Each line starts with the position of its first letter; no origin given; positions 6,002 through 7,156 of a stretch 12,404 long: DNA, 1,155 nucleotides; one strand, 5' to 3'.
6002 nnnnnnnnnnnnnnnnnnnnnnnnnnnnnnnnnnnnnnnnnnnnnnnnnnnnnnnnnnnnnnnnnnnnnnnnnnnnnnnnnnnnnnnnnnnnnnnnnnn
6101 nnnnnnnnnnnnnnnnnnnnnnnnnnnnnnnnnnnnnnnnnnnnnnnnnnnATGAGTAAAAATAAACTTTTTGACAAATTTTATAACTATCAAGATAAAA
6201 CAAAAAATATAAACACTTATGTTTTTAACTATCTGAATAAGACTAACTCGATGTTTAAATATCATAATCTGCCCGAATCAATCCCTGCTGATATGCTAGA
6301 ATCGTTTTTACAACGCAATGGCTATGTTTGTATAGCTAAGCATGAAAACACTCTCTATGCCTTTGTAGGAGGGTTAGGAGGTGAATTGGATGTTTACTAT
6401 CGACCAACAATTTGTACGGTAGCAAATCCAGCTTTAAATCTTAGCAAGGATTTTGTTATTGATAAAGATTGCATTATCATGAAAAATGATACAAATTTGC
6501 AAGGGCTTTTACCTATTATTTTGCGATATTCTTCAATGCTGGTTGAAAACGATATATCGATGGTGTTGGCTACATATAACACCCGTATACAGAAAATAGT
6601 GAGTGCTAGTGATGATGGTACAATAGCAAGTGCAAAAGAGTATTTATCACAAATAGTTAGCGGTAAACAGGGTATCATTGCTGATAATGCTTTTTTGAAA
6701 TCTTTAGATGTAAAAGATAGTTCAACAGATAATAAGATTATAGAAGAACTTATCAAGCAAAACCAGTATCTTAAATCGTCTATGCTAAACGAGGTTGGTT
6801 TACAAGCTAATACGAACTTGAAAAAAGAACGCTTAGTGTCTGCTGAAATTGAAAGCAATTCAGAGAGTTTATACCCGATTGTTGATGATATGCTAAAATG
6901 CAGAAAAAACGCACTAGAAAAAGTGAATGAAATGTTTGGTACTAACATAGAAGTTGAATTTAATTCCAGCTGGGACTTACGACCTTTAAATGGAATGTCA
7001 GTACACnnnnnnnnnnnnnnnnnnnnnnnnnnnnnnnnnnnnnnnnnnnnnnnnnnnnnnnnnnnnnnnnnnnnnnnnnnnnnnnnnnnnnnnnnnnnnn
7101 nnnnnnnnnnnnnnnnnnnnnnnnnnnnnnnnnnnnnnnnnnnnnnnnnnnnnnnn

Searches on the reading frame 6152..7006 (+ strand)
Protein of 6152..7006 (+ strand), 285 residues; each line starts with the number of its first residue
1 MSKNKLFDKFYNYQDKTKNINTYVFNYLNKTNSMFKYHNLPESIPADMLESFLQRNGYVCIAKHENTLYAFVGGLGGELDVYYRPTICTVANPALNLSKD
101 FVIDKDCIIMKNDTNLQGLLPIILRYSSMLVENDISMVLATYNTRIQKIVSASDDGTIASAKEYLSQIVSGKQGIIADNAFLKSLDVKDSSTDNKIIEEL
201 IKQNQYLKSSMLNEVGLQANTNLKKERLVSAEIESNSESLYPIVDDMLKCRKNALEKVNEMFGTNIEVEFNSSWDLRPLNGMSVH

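Call 13: find_homologous_proteins(query=window:6152-7006:+, max_evalue=1e-10)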
Query window:6152-7006:+ (285 aa): 2232 proteins with E <= 1e-10 among 2963 candidates; the best 120 are listed.
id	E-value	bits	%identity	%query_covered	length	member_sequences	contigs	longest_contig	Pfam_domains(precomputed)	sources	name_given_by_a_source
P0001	6.2e-182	621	100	100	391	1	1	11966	PF05352.18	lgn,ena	-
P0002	6.2e-182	621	100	100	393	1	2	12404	PF05352.18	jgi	jgi:hypothetical protein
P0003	1.3e-181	620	100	100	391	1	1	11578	PF05352.18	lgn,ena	-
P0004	1.3e-181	620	100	100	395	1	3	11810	PF05352.18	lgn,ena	-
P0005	1.3e-181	620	100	100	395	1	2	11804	PF05352.18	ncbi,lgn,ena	-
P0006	8.9e-181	617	99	100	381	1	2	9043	PF05352.18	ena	-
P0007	9.3e-181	617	99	100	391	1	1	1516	PF05352.18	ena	-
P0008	1.6e-180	617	99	100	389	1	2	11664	PF05352.18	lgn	-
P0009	1.9e-180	616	98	100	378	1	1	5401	PF05352.18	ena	-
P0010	1.9e-180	616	99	100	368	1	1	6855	PF05352.18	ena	-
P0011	3.6e-180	615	98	100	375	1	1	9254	PF05352.18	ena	-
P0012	4.5e-180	615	99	100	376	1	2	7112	PF05352.18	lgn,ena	-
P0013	5.7e-180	615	99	100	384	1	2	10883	PF05352.18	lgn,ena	-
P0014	9.4e-180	614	98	100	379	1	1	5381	PF05352.18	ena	-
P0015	1.5e-179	613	99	100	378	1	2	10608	PF05352.18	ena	-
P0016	2.4e-179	613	98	100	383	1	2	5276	PF05352.18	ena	-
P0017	4.8e-179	612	98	100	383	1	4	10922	PF05352.18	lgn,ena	-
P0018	8.1e-179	611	98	100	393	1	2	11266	PF05352.18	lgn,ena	-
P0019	1.3e-178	610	98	100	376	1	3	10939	PF05352.18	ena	-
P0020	1.3e-178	610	98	100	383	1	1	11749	PF05352.18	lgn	-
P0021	1.4e-178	610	98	100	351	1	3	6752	PF05352.18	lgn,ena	-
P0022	3.8e-178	609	97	100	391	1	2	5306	PF05352.18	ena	-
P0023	5.7e-178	608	97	100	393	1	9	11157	PF05352.18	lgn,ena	-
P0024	7.7e-178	608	98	100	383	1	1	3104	PF05352.18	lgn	-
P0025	7.7e-178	608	98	100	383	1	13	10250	PF05352.18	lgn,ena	-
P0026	7.8e-178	608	98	100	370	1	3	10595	PF05352.18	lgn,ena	-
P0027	8.4e-178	608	97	100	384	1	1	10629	PF05352.18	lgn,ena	-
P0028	2.7e-177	606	96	100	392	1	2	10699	PF05352.18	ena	-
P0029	3.0e-177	606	96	100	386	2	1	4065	PF05352.18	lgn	-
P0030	3.1e-177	606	97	100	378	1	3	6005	PF05352.18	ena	-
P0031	5.5e-177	605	98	100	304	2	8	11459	PF05352.18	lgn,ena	-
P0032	7.0e-177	605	96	100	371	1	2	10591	PF05352.18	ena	-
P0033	7.6e-177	605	97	100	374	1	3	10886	PF05352.18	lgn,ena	-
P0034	1.2e-176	604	95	100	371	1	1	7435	PF05352.18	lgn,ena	-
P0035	1.3e-176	604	97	100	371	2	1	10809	PF05352.18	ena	-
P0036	1.4e-176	604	97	100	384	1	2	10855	PF05352.18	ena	-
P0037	1.5e-176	604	97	100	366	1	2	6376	PF05352.18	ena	-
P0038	1.5e-176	604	97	100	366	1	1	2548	PF05352.18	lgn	-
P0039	1.7e-176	603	96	100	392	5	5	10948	PF05352.18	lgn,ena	-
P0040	1.8e-176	603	96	100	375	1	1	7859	PF05352.18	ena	-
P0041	6.4e-176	602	96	100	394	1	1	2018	PF05352.18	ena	-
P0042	9.2e-176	601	96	100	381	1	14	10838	PF05352.18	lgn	-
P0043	1.1e-175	601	96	100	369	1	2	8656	PF05352.18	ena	-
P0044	1.2e-175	601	96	100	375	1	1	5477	PF05352.18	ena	-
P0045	1.4e-175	600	96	100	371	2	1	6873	PF05352.18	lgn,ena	-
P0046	1.6e-175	600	96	100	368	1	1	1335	PF05352.18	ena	-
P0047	1.7e-175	600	96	100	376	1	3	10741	PF05352.18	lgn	-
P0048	1.8e-175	600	96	100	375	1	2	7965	PF05352.18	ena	-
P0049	7.4e-175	598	95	100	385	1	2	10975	PF05352.18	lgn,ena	-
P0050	7.7e-175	598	96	100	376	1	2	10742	PF05352.18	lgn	-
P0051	2.0e-173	593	94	100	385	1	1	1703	PF05352.18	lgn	-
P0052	3.0e-173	593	95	100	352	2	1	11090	PF05352.18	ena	-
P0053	5.4e-173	592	95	100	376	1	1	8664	PF05352.18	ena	-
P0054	7.2e-173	592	94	100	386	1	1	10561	PF05352.18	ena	-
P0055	5.1e-169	579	91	100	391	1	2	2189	PF05352.18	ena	-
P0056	6.7e-113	395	64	97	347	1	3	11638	PF05352.18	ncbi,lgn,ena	-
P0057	3.8e-110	386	63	97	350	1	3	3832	PF05352.18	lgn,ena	-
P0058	4.9e-110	386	62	98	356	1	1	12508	PF05352.18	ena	-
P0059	5.0e-110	386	64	96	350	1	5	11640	PF05352.18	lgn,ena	-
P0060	6.7e-110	385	63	96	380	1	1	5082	PF05352.18,PF04886.17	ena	-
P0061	8.8e-110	385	63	96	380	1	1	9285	PF05352.18,PF04886.17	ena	-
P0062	9.3e-110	385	63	96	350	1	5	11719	PF05352.18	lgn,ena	-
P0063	9.4e-110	385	63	96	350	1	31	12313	PF05352.18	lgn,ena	-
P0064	9.4e-110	385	63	96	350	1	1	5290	PF05352.18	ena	-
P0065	2.4e-109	383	64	96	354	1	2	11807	PF05352.18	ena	-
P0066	2.4e-109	383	63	96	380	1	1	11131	PF05352.18,PF04886.17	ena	-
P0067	5.3e-109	382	63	96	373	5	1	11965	PF05352.18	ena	-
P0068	5.3e-109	382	63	96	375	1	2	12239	PF05352.18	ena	-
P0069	5.4e-109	382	63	96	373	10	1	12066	PF05352.18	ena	-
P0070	6.8e-109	382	64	96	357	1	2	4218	PF05352.18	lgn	-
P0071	8.1e-109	382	64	96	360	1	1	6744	PF05352.18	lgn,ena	-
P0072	1.5e-108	381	63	96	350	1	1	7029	PF05352.18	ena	-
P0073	2.9e-108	380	64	96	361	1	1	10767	PF05352.18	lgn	-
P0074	5.3e-108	379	62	96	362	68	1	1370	PF05352.18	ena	-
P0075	6.8e-108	379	63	97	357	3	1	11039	PF05352.18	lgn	-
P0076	2.2e-106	374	62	96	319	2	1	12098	PF05352.18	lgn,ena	-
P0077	4.5e-105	369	61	96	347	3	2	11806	PF05352.18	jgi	jgi:hypothetical protein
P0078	3.6e-104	366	62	98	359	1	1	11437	PF05352.18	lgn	-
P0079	1.0e-103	365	62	96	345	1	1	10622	PF05352.18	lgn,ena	-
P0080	1.8e-103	364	61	96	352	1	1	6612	PF05352.18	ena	-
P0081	1.4e-102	361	65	88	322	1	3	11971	PF05352.18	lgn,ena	-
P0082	8.4e-102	359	59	100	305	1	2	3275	PF05352.18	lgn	-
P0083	1.2e-101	358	65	88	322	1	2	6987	PF05352.18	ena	-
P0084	1.2e-101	358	65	88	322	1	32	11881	PF05352.18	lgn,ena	-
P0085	1.2e-101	358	65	88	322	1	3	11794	PF05352.18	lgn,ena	-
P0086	1.5e-101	358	61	96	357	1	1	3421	PF05352.18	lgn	-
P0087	1.6e-101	358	58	97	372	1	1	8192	PF05352.18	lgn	-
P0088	2.4e-100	354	58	97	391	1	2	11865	PF05352.18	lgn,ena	-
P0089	2.4e-100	354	64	88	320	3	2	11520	PF05352.18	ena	-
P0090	3.6e-100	353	58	97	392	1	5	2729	PF05352.18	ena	-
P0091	4.1e-100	353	57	98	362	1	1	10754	PF05352.18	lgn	-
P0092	4.1e-100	353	57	98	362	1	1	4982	PF05352.18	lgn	-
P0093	4.5e-100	353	58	97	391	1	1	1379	PF05352.18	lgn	-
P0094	4.8e-100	353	58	97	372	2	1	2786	PF05352.18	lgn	-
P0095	6.4e-100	352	57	98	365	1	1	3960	PF05352.18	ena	-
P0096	9.2e-100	352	57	98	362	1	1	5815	PF05352.18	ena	-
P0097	1.0e-99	352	58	97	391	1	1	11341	PF05352.18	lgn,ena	-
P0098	1.1e-99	352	58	97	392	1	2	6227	PF05352.18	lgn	-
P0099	1.2e-99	352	58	97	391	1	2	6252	PF05352.18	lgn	-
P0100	1.3e-99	351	58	97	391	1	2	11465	PF05352.18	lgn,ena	-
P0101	1.6e-99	351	57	98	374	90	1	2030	PF05352.18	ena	-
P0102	1.8e-99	351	58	97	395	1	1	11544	PF05352.18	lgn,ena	-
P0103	2.0e-99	351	58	97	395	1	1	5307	PF05352.18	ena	-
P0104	2.3e-99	351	57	98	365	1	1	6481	PF05352.18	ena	-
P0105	2.3e-99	351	57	98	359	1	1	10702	PF05352.18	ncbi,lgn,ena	-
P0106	2.3e-99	351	58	97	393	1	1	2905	PF05352.18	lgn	-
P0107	2.3e-99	351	56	98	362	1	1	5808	PF05352.18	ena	-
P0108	2.4e-99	351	58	97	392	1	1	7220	PF05352.18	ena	-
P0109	2.5e-99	351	57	98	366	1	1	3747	PF05352.18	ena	-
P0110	2.5e-99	350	57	98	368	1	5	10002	PF05352.18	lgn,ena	-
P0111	2.5e-99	350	58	97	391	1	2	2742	PF05352.18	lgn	-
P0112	2.6e-99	350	58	97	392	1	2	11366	PF05352.18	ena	-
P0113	2.7e-99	350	56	98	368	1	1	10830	PF05352.18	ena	-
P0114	2.7e-99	350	56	98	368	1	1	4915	PF05352.18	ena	-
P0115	2.8e-99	350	58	98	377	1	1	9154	PF05352.18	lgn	-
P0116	2.9e-99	350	58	97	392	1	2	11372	PF05352.18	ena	-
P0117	2.9e-99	350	58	97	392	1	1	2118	PF05352.18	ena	-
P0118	2.9e-99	350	58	97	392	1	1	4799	PF05352.18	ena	-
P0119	3.0e-99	350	58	97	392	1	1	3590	PF05352.18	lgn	-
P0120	3.1e-99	350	58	97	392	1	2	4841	PF05352.18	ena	-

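Call 24: find_encoding_contigs(protein=P0031, flank=10000, max_places=8)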
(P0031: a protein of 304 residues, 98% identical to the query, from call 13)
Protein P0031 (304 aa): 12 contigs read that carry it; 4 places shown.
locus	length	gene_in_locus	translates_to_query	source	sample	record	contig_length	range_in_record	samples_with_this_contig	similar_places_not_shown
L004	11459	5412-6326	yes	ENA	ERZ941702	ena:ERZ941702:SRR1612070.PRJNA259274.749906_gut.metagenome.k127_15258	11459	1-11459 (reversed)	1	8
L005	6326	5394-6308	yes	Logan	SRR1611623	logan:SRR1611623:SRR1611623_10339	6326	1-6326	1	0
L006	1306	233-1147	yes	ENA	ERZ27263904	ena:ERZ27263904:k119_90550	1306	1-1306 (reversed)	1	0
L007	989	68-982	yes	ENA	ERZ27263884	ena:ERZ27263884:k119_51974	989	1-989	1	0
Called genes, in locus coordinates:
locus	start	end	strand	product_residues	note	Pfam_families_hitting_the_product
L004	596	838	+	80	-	-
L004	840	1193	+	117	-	-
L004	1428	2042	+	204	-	-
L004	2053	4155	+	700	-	PF03175:DNA_pol_B_2 (weak)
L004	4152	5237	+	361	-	PF05894:Podovirus_Gp16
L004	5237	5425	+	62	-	-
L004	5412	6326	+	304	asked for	PF05352:Phage_connector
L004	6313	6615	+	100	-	-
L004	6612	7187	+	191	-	PF01183:Glyco_hydro_25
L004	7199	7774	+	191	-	-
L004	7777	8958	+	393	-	PF25622:Phi29_MCP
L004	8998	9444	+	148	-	-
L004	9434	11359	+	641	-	-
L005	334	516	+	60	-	-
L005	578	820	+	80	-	-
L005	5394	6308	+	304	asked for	PF05352:Phage_connector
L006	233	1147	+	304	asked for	PF05352:Phage_connector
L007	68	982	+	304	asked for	PF05352:Phage_connector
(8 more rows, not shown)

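Call 25: find_encoding_contigs(protein=P0001, flank=10000, max_places=4)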
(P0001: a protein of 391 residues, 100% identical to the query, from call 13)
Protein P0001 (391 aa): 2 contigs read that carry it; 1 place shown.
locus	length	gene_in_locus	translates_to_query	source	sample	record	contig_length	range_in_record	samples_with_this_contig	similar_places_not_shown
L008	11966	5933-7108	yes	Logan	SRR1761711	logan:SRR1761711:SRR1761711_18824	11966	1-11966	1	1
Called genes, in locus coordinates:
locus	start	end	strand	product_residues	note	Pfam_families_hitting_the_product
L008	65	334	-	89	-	-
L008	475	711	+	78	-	-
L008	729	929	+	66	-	-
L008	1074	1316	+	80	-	-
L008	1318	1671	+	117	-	-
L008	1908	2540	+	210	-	-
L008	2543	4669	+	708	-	PF03175:DNA_pol_B_2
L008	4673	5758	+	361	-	PF05894:Podovirus_Gp16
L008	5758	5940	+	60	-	-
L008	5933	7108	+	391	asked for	PF05352:Phage_connector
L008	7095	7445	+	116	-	-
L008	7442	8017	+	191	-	PF01183:Glyco_hydro_25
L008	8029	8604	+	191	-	-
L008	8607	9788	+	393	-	PF25622:Phi29_MCP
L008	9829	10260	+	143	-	-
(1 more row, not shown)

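Call 27: search_protein_representatives(protein=window:6152-7006:+)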
Query: 285 residues. Proteins with E-value up to 0.001 (for the whole library): 2798; up to 1e-10: 1338; up to 1e-30: 629. The best 150 are listed.
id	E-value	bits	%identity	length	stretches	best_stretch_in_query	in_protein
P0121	3.7e-87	308.9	52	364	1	10-283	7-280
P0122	6.7e-83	295.0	51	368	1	5-275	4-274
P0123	4.6e-81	289.0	50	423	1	9-275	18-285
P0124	5.2e-80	285.5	48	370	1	3-282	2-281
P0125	1.3e-79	284.2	49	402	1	10-282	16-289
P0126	2.8e-78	279.8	49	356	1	11-283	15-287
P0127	7.8e-78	278.4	50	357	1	4-275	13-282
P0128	1.3e-76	274.4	47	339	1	11-285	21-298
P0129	7.1e-76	271.9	49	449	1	13-275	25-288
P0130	2.9e-73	263.4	46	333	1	10-276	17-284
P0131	2.0e-72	260.7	49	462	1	11-277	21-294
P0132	2.1e-72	260.6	48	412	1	10-275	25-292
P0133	2.6e-72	260.3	49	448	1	11-275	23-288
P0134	5.9e-72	259.1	46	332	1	8-275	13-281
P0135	9.1e-72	258.5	45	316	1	6-274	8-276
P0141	3.0e-70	253.5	45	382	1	11-277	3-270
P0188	2.5e-62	227.5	41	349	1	11-280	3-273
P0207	3.0e-60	220.7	40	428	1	10-276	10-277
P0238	2.5e-58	214.4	42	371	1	11-277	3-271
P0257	2.4e-57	211.2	44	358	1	18-274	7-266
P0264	7.8e-57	209.5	39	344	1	11-277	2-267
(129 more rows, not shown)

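Call 31: find_encoding_contigs(protein=P0003, flank=10000, max_places=2)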
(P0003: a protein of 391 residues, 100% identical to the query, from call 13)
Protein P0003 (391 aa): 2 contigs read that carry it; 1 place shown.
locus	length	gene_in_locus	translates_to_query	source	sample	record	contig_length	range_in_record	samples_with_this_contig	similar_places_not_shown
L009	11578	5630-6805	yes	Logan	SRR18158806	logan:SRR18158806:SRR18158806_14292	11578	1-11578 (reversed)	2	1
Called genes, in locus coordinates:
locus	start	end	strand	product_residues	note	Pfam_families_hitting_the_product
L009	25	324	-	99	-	-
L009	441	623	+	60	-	-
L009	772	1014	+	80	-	-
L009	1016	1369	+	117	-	-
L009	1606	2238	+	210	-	-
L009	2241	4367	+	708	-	PF03175:DNA_pol_B_2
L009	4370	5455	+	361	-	PF05894:Podovirus_Gp16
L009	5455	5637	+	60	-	-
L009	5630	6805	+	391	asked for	PF05352:Phage_connector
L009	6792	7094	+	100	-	-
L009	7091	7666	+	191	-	PF01183:Glyco_hydro_25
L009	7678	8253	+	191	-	-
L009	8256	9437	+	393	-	PF25622:Phi29_MCP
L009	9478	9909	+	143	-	-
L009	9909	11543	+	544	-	-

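Call 32: find_encoding_contigs(protein=P0004, flank=10000, max_places=2)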
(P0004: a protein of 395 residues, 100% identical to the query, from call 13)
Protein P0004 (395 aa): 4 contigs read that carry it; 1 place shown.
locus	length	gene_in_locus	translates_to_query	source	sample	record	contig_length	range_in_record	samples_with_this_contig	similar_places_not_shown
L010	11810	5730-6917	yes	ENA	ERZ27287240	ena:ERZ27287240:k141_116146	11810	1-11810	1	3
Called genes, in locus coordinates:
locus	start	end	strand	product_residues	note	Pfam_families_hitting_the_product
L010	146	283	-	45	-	-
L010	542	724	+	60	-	-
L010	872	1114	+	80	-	-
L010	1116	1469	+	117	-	-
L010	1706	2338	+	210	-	-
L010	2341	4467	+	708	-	PF03175:DNA_pol_B_2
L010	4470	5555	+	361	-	PF05894:Podovirus_Gp16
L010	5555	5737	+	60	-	-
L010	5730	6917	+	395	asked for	PF05352:Phage_connector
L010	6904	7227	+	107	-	-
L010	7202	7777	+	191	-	PF01183:Glyco_hydro_25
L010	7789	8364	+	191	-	-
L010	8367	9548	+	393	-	PF25622:Phi29_MCP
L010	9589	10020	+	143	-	-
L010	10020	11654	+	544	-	-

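Call 33: find_encoding_contigs(protein=P0013, flank=10000, max_places=2)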
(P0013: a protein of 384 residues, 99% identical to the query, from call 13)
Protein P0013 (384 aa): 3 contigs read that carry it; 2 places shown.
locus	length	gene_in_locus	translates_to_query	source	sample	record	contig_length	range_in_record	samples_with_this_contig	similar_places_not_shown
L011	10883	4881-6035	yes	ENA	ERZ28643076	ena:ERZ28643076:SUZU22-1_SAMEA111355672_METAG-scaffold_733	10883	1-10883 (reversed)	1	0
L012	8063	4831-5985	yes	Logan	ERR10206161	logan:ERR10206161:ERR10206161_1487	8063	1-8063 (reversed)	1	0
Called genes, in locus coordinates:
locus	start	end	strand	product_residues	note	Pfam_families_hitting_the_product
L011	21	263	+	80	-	-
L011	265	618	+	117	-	-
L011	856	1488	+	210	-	-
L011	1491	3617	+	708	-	PF03175:DNA_pol_B_2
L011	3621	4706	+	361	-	PF05894:Podovirus_Gp16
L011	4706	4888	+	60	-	-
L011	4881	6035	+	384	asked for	PF05352:Phage_connector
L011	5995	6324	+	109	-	-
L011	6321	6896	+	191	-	PF01183:Glyco_hydro_25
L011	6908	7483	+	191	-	-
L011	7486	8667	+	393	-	PF25622:Phi29_MCP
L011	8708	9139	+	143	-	-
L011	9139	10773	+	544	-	-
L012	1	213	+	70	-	?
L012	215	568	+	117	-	-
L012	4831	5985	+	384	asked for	PF05352:Phage_connector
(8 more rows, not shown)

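Call 34: find_encoding_contigs(protein=P0023, flank=10000, max_places=2)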
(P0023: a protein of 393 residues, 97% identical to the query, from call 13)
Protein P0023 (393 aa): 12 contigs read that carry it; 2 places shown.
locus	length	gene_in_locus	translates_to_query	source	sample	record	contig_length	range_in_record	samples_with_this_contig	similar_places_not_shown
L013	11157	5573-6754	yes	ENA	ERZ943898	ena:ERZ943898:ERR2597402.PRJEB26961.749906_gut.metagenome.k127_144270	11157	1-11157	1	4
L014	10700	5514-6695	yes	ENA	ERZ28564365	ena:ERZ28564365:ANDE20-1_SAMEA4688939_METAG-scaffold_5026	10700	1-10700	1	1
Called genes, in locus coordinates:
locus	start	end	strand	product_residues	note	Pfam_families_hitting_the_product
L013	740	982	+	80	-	-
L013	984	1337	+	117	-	-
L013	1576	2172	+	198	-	-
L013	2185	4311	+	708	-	PF03175:DNA_pol_B_2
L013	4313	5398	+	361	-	PF05894:Podovirus_Gp16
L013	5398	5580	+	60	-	-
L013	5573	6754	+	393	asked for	PF05352:Phage_connector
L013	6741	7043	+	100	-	-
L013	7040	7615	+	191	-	PF01183:Glyco_hydro_25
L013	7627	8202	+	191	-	-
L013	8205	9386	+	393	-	PF25622:Phi29_MCP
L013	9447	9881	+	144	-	-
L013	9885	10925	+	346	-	-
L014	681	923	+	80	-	-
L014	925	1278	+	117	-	-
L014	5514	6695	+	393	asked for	PF05352:Phage_connector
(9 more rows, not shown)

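Call 35: find_encoding_contigs(protein=P0039, flank=10000, max_places=2)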
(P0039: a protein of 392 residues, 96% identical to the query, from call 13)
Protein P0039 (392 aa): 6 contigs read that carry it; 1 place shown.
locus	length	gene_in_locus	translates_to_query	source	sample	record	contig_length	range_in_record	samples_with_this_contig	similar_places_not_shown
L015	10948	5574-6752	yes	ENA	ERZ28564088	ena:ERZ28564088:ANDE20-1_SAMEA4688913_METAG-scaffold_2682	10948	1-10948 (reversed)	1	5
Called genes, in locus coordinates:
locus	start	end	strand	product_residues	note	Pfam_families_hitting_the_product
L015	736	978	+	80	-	-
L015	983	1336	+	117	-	-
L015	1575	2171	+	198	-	-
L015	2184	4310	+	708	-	PF03175:DNA_pol_B_2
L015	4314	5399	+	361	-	PF05894:Podovirus_Gp16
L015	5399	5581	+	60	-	-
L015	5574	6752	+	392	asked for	PF05352:Phage_connector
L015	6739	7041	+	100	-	-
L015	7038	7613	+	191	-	PF01183:Glyco_hydro_25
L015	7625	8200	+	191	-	-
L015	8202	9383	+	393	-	PF25622:Phi29_MCP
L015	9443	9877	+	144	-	-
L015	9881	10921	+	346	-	-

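Call 36: find_encoding_contigs(protein=P0017, flank=10000, max_places=2)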
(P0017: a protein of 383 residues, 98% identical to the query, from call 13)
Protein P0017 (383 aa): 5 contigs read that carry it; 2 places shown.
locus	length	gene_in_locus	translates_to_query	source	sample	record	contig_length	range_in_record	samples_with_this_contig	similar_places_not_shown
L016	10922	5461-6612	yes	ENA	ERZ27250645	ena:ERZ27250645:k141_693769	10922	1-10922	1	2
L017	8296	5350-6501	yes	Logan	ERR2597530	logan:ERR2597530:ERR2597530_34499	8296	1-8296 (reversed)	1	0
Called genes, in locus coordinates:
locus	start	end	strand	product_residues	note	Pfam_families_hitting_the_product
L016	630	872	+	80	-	-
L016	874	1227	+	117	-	-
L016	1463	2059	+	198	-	-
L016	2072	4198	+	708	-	PF03175:DNA_pol_B_2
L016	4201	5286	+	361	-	PF05894:Podovirus_Gp16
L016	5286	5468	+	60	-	-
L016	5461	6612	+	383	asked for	PF05352:Phage_connector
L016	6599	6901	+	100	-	-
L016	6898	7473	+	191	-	PF01183:Glyco_hydro_25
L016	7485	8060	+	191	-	-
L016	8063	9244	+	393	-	PF25622:Phi29_MCP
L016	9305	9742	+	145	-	-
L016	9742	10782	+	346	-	-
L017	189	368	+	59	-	-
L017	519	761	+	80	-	-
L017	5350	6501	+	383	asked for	PF05352:Phage_connector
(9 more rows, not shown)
